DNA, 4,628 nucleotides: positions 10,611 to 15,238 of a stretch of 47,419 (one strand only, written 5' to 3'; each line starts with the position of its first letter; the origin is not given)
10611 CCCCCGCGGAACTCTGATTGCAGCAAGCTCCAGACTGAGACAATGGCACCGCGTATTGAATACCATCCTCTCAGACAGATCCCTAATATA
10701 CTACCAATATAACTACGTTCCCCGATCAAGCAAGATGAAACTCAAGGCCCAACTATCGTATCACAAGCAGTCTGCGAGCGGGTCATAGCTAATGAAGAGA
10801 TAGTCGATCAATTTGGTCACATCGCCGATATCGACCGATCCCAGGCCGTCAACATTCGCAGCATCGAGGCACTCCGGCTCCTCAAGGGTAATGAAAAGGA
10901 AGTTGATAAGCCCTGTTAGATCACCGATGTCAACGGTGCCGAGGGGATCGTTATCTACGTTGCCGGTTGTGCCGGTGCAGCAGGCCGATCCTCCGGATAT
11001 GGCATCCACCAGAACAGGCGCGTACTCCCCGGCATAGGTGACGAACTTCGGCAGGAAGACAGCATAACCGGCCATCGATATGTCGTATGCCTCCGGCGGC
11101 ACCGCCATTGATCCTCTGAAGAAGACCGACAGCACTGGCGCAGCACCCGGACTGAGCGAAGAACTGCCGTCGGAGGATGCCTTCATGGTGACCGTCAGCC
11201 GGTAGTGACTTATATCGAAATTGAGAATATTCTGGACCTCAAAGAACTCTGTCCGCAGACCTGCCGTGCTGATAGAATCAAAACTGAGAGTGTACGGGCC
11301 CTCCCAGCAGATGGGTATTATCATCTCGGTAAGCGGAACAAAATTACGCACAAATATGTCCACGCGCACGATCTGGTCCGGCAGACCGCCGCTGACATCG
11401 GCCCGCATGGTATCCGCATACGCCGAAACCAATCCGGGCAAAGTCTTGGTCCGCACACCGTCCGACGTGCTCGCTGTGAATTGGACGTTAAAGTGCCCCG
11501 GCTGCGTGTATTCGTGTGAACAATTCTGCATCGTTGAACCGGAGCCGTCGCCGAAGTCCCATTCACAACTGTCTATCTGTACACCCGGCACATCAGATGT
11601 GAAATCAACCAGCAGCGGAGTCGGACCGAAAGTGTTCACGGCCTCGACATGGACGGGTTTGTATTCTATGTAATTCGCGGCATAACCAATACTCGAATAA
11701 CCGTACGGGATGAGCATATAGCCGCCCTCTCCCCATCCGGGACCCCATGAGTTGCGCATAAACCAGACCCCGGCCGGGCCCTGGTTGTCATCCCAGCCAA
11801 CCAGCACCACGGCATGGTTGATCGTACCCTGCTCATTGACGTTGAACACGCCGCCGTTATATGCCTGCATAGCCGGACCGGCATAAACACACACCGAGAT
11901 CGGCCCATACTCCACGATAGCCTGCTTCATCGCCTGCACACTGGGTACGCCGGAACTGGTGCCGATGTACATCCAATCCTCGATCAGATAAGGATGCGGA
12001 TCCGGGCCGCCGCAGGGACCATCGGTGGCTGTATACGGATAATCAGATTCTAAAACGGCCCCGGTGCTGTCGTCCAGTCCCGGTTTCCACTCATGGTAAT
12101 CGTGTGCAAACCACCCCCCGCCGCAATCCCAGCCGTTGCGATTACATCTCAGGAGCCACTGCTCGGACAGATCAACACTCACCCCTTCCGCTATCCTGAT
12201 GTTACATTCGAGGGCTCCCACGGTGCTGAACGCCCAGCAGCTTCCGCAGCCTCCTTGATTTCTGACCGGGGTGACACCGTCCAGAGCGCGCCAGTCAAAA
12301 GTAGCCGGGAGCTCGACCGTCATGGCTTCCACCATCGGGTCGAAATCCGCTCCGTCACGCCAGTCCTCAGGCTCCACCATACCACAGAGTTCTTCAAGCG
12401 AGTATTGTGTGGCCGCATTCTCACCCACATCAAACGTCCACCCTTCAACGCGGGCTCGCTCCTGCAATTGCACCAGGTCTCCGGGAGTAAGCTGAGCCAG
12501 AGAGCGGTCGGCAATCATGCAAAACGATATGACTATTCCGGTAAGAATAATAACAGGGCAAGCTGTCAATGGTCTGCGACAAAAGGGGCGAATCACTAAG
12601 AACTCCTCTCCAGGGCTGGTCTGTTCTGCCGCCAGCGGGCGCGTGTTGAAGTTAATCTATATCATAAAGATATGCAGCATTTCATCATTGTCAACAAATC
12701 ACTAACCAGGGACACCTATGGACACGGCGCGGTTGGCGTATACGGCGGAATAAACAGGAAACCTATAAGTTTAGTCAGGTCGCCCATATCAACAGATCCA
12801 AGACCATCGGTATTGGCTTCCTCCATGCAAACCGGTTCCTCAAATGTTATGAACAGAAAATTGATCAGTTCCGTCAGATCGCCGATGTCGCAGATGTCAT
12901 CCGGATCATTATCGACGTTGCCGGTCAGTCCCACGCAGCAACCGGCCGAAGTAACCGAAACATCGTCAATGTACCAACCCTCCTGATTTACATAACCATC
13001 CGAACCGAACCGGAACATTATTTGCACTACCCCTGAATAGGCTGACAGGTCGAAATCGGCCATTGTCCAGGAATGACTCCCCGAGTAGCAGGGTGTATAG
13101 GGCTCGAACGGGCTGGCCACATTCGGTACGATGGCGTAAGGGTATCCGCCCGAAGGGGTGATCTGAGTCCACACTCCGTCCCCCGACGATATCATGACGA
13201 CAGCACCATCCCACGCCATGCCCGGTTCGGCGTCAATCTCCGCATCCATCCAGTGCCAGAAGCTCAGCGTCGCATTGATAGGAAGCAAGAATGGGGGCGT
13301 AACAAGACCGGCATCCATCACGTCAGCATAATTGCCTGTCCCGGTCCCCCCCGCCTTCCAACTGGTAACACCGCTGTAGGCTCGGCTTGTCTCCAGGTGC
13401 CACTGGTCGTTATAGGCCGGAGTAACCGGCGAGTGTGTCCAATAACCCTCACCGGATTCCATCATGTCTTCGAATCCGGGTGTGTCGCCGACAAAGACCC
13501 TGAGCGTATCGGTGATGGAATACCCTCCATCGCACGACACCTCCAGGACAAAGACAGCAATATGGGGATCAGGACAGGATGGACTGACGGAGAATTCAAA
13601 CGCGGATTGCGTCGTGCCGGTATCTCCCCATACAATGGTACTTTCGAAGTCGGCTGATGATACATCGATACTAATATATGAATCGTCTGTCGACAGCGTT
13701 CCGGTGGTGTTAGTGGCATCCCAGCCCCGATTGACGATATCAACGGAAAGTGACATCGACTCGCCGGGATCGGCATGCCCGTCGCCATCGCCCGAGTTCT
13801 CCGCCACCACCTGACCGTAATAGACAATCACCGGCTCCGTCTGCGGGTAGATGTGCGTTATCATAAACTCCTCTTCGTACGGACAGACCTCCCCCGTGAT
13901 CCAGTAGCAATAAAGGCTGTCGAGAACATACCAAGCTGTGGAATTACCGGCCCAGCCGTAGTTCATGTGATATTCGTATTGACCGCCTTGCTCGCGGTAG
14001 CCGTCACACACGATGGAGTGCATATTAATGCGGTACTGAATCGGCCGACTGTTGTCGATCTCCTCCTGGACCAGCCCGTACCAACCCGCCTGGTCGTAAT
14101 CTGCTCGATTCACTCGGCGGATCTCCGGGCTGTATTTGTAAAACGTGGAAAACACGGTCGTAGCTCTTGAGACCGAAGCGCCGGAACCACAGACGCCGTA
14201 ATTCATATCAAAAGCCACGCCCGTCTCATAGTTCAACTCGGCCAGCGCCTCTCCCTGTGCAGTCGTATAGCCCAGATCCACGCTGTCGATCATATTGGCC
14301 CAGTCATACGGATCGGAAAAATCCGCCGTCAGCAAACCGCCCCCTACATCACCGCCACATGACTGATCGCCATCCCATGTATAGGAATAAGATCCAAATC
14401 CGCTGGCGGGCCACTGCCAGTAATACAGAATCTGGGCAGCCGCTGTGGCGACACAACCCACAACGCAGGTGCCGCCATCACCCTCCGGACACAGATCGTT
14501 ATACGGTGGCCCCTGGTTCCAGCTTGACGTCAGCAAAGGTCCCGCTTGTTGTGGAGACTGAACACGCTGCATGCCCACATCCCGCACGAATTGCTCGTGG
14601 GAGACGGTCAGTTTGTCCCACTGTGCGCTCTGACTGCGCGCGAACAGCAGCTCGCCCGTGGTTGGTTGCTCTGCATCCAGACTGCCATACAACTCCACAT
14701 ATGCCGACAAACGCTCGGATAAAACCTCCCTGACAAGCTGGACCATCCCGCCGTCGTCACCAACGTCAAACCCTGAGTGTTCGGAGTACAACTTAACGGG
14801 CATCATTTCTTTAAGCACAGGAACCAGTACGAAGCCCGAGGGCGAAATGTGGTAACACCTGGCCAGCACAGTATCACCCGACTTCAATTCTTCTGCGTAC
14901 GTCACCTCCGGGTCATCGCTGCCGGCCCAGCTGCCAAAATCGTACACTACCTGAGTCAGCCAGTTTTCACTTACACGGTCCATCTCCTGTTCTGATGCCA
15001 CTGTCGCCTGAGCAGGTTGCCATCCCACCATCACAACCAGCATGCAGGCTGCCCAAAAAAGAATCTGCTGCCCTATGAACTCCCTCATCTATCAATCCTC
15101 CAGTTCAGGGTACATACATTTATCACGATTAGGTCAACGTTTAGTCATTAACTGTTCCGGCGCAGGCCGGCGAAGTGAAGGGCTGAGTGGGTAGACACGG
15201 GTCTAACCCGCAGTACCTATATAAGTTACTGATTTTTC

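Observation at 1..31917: A ~32-kb island of co-oriented giant secreted proteins, five of them peptidases of four families, nine sharing one dockerin-like module: candidate cellulosome-like protease assembly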

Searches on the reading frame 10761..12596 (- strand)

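Call 6: search_protein_families(library=pfam, proteins=[window:10761-12596:-], max_evalue=0.01)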
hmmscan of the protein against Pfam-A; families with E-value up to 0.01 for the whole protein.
window:10761-12596:- (611 aa): 4 families
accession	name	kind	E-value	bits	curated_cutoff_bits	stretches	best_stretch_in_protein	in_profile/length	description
PF00112.29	Peptidase_C1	-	4.2e-49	168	20.7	1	96-301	1-207/220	Papain family cysteine protease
PF18911.6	PKD_4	-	2.1e-11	44.2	27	1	334-385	27-78/85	PKD domain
PF00801.26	PKD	-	1.9e-09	37.8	23.5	1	316-384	3-74/80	PKD domain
PF03051.21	Peptidase_C1_2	-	3.7e-05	23.1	22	0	256-296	356-397/438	Peptidase C1-like family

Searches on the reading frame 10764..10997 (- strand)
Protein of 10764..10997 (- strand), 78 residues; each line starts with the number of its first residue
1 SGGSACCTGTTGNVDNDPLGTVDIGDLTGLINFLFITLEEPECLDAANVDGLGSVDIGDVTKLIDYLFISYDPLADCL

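Call 9: search_protein_families(library=pfam, proteins=[window:10764-10997:-], max_evalue=10)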
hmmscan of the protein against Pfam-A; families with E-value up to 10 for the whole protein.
seq(78 aa): 1 family
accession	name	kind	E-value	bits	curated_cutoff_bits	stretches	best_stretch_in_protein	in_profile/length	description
PF00404.24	Dockerin_1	-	0.0084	16.7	22.9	1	16-67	6-56/57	Dockerin type I domain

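Call 10: search_protein_families(library=ncbifam, proteins=[window:10764-10997:-], max_evalue=10)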
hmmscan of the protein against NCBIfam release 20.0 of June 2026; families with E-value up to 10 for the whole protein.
seq(78 aa): 1 family
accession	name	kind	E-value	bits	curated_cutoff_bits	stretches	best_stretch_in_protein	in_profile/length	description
NF045500.1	Omp28_seleno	equivalog_domain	0.13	11.6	200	1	11-67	321-375/377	Omp28-related selenoprotein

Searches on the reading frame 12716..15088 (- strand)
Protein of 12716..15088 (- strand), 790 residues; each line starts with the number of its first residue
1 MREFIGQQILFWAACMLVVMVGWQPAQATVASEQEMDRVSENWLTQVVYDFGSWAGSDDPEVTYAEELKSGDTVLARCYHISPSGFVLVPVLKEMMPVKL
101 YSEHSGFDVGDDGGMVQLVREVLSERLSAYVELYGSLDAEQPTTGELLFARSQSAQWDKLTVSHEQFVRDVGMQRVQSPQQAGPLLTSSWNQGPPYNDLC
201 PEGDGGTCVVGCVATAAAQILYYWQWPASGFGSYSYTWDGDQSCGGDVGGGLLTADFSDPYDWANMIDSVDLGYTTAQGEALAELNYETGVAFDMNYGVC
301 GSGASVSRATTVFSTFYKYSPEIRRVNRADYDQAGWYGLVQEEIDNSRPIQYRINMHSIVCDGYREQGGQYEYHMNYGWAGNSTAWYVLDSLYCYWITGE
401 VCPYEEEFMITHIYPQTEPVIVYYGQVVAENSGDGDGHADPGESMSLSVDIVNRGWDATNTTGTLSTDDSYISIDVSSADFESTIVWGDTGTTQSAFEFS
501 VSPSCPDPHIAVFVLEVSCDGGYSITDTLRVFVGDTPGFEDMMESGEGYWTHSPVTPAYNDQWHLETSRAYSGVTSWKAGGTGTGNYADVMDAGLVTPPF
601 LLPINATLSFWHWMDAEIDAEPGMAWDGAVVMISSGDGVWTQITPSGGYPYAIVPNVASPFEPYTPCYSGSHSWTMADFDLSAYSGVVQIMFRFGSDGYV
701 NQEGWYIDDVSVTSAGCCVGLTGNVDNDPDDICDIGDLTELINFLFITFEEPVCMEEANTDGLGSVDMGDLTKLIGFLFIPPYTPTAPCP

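Call 5: search_protein_families(library=pfam, proteins=[window:12716-15088:-], max_evalue=0.01)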
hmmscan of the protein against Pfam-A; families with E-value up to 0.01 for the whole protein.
window:12716-15088:- (790 aa): 2 families
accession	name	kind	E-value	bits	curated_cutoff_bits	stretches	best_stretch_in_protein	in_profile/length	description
PF01640.23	Peptidase_C10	-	1.2e-51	176.2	26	1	190-387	1-194/194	Peptidase C10 family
PF20773.4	InhA-like_MAM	-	3.9e-06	26.9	26.9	1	606-716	65-166/191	Immune inhibitor A-like, MAM domain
